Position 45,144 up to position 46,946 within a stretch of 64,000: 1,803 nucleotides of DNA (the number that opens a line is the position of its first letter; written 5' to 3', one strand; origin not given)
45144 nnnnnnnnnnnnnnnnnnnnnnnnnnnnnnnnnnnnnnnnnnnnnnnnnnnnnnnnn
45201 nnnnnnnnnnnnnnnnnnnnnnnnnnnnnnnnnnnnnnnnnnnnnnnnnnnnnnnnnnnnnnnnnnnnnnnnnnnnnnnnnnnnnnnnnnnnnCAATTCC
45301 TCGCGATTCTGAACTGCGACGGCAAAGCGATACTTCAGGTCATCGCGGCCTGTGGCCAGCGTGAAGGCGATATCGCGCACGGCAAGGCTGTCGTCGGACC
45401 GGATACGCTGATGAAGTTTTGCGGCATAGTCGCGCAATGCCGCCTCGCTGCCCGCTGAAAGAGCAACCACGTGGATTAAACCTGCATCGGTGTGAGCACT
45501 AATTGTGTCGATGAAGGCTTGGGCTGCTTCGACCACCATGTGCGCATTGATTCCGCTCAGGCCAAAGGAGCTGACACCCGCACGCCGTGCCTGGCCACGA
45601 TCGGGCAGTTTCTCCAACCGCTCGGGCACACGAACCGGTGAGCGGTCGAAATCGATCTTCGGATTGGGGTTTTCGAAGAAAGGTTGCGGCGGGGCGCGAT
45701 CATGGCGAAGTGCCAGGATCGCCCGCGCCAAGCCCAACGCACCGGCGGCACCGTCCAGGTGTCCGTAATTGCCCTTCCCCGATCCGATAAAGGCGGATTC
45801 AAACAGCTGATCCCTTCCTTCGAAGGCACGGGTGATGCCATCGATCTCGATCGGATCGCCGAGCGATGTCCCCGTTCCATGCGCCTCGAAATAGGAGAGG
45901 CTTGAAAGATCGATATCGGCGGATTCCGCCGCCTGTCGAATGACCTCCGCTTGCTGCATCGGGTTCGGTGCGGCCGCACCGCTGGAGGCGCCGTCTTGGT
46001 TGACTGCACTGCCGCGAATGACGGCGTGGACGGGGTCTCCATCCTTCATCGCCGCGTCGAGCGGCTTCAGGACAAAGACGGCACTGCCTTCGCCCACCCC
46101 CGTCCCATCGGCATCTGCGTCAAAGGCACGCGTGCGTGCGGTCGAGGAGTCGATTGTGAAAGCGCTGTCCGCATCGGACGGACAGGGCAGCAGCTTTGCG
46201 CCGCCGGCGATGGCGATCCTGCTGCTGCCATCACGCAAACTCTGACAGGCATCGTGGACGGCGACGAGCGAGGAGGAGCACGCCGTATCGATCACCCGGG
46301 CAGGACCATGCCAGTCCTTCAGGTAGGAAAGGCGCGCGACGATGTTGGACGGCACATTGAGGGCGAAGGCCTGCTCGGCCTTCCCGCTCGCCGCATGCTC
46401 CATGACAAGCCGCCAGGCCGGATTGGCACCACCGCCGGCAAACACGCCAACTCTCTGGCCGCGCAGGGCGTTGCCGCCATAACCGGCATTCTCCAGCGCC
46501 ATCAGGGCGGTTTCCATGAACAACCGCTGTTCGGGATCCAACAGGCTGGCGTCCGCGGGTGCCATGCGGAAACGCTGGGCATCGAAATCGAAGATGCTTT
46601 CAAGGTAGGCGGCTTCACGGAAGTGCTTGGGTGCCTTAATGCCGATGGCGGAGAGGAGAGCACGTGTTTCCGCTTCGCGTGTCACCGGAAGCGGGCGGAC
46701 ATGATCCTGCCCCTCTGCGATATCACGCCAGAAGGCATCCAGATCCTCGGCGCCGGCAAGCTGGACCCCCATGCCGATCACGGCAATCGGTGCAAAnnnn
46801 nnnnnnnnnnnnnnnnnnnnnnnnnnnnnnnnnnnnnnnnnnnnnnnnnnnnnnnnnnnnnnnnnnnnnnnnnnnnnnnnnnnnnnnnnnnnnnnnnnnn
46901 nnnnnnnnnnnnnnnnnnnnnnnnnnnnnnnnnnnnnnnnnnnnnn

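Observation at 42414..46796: AT-less KS module with probably degenerate DH and tandem ACPs embedded inside an NRPS megaprotein; only one cis-AT in the whole line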

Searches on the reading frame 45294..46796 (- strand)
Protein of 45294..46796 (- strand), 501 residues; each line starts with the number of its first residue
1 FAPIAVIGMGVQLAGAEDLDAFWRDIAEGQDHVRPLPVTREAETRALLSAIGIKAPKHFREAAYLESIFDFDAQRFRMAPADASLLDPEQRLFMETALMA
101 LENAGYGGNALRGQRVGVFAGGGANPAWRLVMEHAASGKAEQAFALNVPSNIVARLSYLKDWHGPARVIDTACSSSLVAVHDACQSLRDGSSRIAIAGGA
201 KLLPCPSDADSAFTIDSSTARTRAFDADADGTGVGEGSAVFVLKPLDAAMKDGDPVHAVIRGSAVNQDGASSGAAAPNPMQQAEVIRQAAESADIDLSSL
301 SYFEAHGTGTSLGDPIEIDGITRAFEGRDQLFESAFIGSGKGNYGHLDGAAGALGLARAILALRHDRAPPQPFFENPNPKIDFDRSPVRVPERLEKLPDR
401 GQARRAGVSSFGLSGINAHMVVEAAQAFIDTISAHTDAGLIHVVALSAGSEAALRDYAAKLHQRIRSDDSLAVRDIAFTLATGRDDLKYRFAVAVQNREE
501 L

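Call 40: search_solved_structures(query=window:45294-46796:-, max_evalue=1e-30)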
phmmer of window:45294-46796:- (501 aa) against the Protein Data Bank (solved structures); distinct sequences matched with E-value up to 1e-30: 77 (the best 60 are shown).
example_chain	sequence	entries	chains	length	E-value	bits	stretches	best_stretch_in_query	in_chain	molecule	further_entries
7zma_A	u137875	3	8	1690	1.8e-167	561.4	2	3-500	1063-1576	Putative polyketide synthase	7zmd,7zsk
4mz0_A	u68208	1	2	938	2.4e-92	313.7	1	3-501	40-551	CurL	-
5erb_A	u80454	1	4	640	5.3e-91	309.3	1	4-501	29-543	Polyketide synthase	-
4zdn_A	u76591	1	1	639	2.8e-87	297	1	3-492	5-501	AT-less polyketide synthase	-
4tkt_A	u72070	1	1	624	8.4e-87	295.4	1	4-497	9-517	AT-less polyketide synthase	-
7zmc_A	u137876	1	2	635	1e-86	295.2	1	3-500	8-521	Putative polyketide synthase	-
4oqj_A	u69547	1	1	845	2.1e-86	294.1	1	3-494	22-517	PKS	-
4na1_A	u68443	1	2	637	3.7e-84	286.7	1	1-500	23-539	Polyketide synthase PksJ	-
9f48_A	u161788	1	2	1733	9.4e-84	285.4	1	3-423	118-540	Polyketide synthase Pks13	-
6mhk_A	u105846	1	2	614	1.1e-83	285.1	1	3-495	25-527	Polyketide synthase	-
7s6b_A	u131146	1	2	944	1.9e-83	284.4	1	3-495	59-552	Polyketide synthase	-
2hg4_A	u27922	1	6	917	3.7e-83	283.4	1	3-500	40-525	6-Deoxyerythronolide B Synthase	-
7s6c_A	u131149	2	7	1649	8.8e-83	282.2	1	3-495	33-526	6-deoxyerythronolide-B synthase EryA2, modules 3 and 4, Lsd14 Polyketide synthase fusion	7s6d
4na2_A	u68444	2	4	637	1.2e-82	281.8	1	1-500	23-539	Polyketide synthase PksJ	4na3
7m7i_B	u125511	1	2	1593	7.1e-82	279.2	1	3-494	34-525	EryAI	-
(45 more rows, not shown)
